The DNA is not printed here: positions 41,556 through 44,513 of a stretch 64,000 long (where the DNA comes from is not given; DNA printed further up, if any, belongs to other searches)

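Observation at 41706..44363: Stand-alone 885-aa metallophosphoesterase-GAF protein: candidate nucleotide-signal-sensing immune or counter-immune factor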

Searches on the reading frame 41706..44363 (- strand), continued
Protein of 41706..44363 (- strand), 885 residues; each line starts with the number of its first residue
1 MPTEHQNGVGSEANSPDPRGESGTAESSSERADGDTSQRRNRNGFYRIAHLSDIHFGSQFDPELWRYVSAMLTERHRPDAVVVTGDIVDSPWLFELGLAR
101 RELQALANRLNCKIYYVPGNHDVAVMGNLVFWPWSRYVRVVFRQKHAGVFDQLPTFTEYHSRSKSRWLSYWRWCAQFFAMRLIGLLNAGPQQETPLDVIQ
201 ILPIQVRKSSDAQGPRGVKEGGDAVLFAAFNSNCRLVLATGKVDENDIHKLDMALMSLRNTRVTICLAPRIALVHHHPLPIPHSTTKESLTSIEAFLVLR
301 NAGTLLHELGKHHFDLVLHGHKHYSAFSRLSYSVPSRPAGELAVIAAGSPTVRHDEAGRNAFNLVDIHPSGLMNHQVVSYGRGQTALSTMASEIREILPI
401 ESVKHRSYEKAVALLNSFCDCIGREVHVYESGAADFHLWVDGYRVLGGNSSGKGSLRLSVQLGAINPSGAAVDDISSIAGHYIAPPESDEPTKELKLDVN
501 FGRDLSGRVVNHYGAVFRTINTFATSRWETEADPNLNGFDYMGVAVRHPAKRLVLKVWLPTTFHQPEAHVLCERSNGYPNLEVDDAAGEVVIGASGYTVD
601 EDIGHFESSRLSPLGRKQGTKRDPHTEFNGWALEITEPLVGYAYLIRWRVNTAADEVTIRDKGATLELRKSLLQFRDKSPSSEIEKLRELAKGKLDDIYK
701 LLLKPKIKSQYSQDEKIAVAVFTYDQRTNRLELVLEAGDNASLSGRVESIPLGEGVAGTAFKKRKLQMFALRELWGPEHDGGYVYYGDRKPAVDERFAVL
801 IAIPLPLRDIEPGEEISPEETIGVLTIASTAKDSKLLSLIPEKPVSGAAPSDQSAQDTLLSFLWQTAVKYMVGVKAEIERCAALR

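Call 102: search_protein_families(library=padloc, proteins=[L001:2668-5010:+, L001:5080-8370:+, L001:14758-16308:+, L087:13925-16924:+, L087:13158-13928:+, L088:8599-9972:+, L089:6755-8149:-, L089:5593-6753:-, L005:8710-9789:+, L004:7148-8620:+], max_evalue=0.001)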
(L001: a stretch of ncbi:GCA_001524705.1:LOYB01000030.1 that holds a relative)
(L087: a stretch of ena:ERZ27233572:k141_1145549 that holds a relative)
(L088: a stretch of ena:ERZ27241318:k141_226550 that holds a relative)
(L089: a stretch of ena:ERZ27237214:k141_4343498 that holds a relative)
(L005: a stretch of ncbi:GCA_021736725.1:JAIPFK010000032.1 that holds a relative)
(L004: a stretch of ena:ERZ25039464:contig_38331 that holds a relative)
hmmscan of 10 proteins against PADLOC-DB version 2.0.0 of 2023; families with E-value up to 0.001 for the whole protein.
L001:2668-5010:+ (780 aa): 21 families
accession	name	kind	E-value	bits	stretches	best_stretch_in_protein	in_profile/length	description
PDLC04894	PDC-S06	-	1.5e-285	947.5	1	9-779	3-737/740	-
PDLC04896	PDC-S06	-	1.7e-104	348.9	2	416-778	378-729/732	-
PDLC04887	PDC-S06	-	1.6e-100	335.9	2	415-777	412-780/790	-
PDLC04897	PDC-S06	-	2.2e-55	186.6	2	120-378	100-352/727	-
PDLC04890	PDC-S06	-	4.8e-53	178.8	2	417-778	369-723/732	-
PDLC04886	PDC-S06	-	1.7e-51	173.9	1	31-778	23-723/727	-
PDLC04895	PDC-S06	-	3.5e-19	66.8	2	535-608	562-633/784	-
PDLC04898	PDC-S06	-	9.1e-16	55.3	1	529-606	527-612/752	-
PDLC04135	mad3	-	1.5e-13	49.1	2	445-617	163-339/374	mads_3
PDLC05023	PDC-S46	-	9.7e-13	45.6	1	526-615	405-495/719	-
PDLC03859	LmuB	-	6.2e-12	43.5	1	121-609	190-593/611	-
PDLC02360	PrrC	-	2.3e-11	41.3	1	489-626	105-226/372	PrrC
PDLC04889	PDC-S06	-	2.1e-10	37.8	1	529-602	412-483/693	-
PDLC02980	AriA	-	9.6e-08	30.3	0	36-59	2-25/304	-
PDLC04888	PDC-S06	-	9.7e-07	25.3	1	533-608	622-693/851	-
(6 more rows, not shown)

L001:5080-8370:+ (1096 aa): 9 families
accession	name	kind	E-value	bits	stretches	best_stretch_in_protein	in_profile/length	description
PDLC02707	PbeA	-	4.2e-12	43.4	1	135-328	251-443/672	PbeA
PDLC02704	PbeA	-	5.2e-08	29.8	1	158-332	272-452/682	PbeA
PDLC03659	mREase_IV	-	2.3e-05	20.5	0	273-339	339-410/945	Type IV methyl-directed restriction enzyme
PDLC01252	Cas3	-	4.8e-05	20.9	1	162-425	5-252/324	CAS-I; effector_G3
PDLC01770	Cas3g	-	5.3e-05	19.9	1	348-463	236-342/733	-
PDLC02706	PbeA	-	5.4e-05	20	0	149-311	278-437/722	PbeA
PDLC03658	mREase_IV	-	7.6e-05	18.6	0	272-338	338-408/953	Type IV methyl-directed restriction enzyme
PDLC01439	typeIV_DinG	-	0.00017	18.4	0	136-205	16-80/575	CAS-IV-A; associated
PDLC01762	Cas3b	-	0.00046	16.9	0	145-192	229-276/692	-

L001:14758-16308:+ (516 aa): 21 families
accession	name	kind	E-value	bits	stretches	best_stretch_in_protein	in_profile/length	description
PDLC02614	DrmC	-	6.1e-20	69.6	2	397-449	92-143/153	DrmC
PDLC02607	DrmC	-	2.1e-19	67.8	2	319-449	123-246/265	DrmC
PDLC02595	DrmC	-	2.3e-14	51.8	2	319-440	129-243/269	DrmC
PDLC02585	DrmC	-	4.2e-14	50.7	1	319-454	118-242/253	DrmC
PDLC02601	DrmC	-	9.8e-13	46.1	2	320-448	154-277/295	DrmC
PDLC02606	DrmC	-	1.1e-12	46.1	1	318-453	46-170/182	DrmC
PDLC02604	DrmC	-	1.6e-11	42.6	1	167-232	32-90/92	DrmC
PDLC03922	MkoB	-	6.4e-11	40.2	1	320-450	325-439/610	-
PDLC02597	DrmC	-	2.6e-10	38.6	1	320-449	110-228/242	DrmC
PDLC02605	DrmC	-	1.3e-09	36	1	404-453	207-256/270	DrmC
PDLC02602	DrmC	-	1.6e-09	35.3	1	320-454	120-246/381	DrmC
PDLC02616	DrmC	-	1.8e-09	35.5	1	403-449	162-208/224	DrmC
PDLC02588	DrmC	-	3e-09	34.9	1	319-450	117-237/256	DrmC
PDLC02608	DrmC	-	1.1e-08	33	1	403-454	98-149/162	DrmC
PDLC02611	DrmC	-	7.3e-08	30.7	0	403-449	76-122/138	DrmC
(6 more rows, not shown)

L087:13925-16924:+ (999 aa): 30 families (the best 25 are shown)
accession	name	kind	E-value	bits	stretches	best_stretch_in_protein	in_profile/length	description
PDLC04531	PDC-M23B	-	2.1e-29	100.2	2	569-692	615-733/1060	-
PDLC00194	HamB1|HamB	-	2.7e-29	99.7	2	287-458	233-404/995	DEAD-box helicase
PDLC00174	HamB1|HamB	-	5.9e-26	88.6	1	299-657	318-694/1163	DEAD-box helicase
PDLC00192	HamB1|HamB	-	7.7e-26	88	2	298-458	283-445/1104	DEAD-box helicase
PDLC00188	HamB1|HamB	-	1e-25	88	2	291-458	250-420/1037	DEAD-box helicase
PDLC00187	HamB1|HamB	-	1e-24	84.9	1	299-662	156-511/851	DEAD-box helicase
PDLC00186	HamB1|HamB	-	6.8e-23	78.6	2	515-660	379-523/864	DEAD-box helicase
PDLC00200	HamB2|HamB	-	1.7e-22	77.3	2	513-672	377-533/865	DEAD-box helicase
PDLC00178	HamB1|HamB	-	1.4e-20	70.8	2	294-459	256-424/830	DEAD-box helicase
PDLC00175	HamB1|HamB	-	1.1e-17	60.9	2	289-457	231-400/1000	DEAD-box helicase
PDLC00190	HamB1|HamB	-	1.5e-16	58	1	305-672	163-518/866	DEAD-box helicase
PDLC00201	HamB2|HamB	-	1.8e-16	57.7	1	575-676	349-445/721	DEAD-box helicase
PDLC03960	SngC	-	7.4e-16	56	1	282-658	24-361/720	-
PDLC00185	HamB1|HamB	-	1.1e-15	54.5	1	574-659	435-515/871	DEAD-box helicase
PDLC00184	HamB1|HamB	-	1.4e-15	54.5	1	570-671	375-472/738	DEAD-box helicase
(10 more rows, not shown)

L087:13158-13928:+ (256 aa): 0 families

L088:8599-9972:+ (457 aa): 0 families

L089:6755-8149:- (464 aa): 1 family
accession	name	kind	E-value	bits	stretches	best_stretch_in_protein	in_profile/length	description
PDLC02214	QatC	-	4.1e-40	136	1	50-384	56-397/453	-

L089:5593-6753:- (386 aa): 21 families
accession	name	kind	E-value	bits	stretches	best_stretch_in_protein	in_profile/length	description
PDLC03949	RmrA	-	2.3e-31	107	1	14-323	5-294/363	-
PDLC03946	RmrA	-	5.4e-27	92.5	1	14-308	5-277/357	-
PDLC03951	RmrA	-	6.6e-19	66.1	1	13-303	10-290/400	-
PDLC03952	RmrA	-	1.5e-18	64.9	1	10-262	21-273/395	-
PDLC03947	RmrA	-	8.8e-18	62.3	1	7-301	7-293/383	-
PDLC03954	RmrA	-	1.9e-17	61.2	1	12-300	11-292/380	-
PDLC03948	RmrA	-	9.4e-17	59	1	11-310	8-301/397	-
PDLC03950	RmrA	-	4e-16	57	1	15-308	6-288/369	-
PDLC03944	RmrA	-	1.6e-13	48.5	1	12-310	7-295/384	-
PDLC03956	RmrA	-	1.6e-13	48.5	1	9-306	6-294/399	-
PDLC03943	RmrA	-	1.5e-12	45.3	1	13-307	4-281/370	-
PDLC04141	capP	-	1.9e-12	45.2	1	160-295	20-150/242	capP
PDLC03955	RmrA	-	7.3e-10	36.6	1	14-229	23-237/371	-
PDLC03945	RmrA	-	4e-09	34.1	1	13-301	4-296/394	-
PDLC03953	RmrA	-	6.4e-09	33.5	1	12-309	6-298/373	-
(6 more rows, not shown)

L005:8710-9789:+ (359 aa): 0 families

L004:7148-8620:+ (490 aa): 0 families
